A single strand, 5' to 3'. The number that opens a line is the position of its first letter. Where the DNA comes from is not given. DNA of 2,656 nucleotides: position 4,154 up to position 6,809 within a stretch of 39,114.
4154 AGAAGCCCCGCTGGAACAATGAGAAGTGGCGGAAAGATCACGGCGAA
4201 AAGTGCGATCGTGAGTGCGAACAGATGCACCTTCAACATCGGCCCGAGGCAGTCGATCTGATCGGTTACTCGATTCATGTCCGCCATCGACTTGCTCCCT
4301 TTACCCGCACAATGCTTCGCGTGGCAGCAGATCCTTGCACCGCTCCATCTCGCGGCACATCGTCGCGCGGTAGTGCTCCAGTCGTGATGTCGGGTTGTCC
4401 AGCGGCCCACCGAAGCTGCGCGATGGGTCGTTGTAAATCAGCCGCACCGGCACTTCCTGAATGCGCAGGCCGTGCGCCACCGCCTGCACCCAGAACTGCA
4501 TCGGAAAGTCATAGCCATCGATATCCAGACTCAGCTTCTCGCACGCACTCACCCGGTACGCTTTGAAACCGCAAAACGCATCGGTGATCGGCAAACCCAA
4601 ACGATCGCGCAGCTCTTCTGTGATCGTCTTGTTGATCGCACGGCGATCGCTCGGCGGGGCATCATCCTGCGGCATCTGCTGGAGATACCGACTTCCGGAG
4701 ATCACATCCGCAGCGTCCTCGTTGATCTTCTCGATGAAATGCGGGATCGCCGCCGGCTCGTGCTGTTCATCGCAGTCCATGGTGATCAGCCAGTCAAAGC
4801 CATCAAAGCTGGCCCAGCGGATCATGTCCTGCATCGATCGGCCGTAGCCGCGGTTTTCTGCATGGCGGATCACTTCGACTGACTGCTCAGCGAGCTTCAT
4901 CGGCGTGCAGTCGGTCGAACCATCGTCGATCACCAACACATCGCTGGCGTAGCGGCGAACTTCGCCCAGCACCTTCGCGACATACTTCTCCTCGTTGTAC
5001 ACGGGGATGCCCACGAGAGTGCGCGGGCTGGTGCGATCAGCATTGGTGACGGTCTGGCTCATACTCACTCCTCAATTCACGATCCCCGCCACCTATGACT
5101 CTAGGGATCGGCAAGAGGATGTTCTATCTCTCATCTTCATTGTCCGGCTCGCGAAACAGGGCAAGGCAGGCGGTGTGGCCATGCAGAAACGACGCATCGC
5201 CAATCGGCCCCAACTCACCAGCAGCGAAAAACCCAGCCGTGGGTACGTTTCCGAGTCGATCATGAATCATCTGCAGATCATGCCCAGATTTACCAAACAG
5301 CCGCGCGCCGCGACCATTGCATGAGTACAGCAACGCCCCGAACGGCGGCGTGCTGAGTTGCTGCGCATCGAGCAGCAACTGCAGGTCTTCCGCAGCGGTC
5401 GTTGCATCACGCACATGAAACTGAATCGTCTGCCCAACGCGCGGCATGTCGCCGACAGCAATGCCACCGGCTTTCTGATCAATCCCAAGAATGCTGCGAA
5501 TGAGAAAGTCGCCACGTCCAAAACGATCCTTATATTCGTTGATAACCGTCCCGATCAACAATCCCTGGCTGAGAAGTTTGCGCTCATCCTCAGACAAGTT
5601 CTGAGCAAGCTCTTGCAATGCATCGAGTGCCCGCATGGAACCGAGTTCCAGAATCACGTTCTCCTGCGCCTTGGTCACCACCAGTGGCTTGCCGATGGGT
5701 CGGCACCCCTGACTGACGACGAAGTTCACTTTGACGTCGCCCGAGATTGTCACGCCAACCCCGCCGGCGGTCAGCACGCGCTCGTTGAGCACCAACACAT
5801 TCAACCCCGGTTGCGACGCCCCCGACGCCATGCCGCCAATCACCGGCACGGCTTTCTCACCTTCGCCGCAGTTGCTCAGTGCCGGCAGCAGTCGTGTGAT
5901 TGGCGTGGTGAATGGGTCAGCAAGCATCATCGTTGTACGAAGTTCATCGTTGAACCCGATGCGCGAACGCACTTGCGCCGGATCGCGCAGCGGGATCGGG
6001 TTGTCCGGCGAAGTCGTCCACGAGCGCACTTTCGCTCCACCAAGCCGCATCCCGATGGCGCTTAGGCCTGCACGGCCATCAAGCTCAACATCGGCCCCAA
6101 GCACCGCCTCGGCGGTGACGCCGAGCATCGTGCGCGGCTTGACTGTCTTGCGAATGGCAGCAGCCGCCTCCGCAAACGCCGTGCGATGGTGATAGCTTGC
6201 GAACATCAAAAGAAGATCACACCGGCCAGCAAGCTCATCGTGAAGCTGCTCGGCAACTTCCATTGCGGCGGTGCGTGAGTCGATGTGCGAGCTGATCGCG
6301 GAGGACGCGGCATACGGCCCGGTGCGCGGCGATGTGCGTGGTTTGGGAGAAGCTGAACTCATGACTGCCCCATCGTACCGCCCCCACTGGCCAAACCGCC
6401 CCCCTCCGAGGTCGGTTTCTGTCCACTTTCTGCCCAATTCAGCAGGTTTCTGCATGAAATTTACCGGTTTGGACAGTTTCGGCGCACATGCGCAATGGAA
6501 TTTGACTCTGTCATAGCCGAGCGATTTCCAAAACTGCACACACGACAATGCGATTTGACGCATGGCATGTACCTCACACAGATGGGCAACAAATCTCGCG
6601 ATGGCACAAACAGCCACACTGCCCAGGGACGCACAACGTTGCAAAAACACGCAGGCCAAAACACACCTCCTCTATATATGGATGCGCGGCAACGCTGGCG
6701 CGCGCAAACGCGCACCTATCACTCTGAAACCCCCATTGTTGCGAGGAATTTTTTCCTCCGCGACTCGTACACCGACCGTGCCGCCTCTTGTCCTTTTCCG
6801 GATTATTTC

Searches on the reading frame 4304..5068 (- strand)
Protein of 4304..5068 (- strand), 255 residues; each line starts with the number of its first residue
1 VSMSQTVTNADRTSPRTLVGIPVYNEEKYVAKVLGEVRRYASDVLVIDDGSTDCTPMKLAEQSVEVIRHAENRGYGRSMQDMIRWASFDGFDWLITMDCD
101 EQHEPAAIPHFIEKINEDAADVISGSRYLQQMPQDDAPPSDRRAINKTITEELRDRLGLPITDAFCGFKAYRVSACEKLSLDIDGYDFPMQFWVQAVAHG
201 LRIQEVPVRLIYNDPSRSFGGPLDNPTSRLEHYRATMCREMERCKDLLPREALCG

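Call 19: search_protein_families(library=pfam, proteins=[window:4304-5068:-], max_evalue=0.00001)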
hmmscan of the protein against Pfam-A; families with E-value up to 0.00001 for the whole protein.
window:4304-5068:- (255 aa): 2 families
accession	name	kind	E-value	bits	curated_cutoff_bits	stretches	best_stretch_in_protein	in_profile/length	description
PF00535.33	Glycos_transf_2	-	1.9e-28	100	23.3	1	19-179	2-167/168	Glycosyl transferase family 2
PF13704.12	Glyco_tranf_2_4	-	6.1e-06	27.1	27.5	0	25-101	2-82/98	Glycosyl transferase family 2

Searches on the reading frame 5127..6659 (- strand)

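Call 19: search_protein_families(library=pfam, proteins=[window:5127-6659:-], max_evalue=0.00001)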
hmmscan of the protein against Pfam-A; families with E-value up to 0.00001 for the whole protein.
window:5127-6659:- (511 aa): 2 families
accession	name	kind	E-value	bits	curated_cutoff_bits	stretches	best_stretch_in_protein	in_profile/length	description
PF08495.15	FIST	-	4e-30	105.5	23.2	1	148-340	1-187/189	FIST N domain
PF10442.14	FIST_C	-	6.5e-26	91.5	28.5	1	347-485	1-131/131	FIST C domain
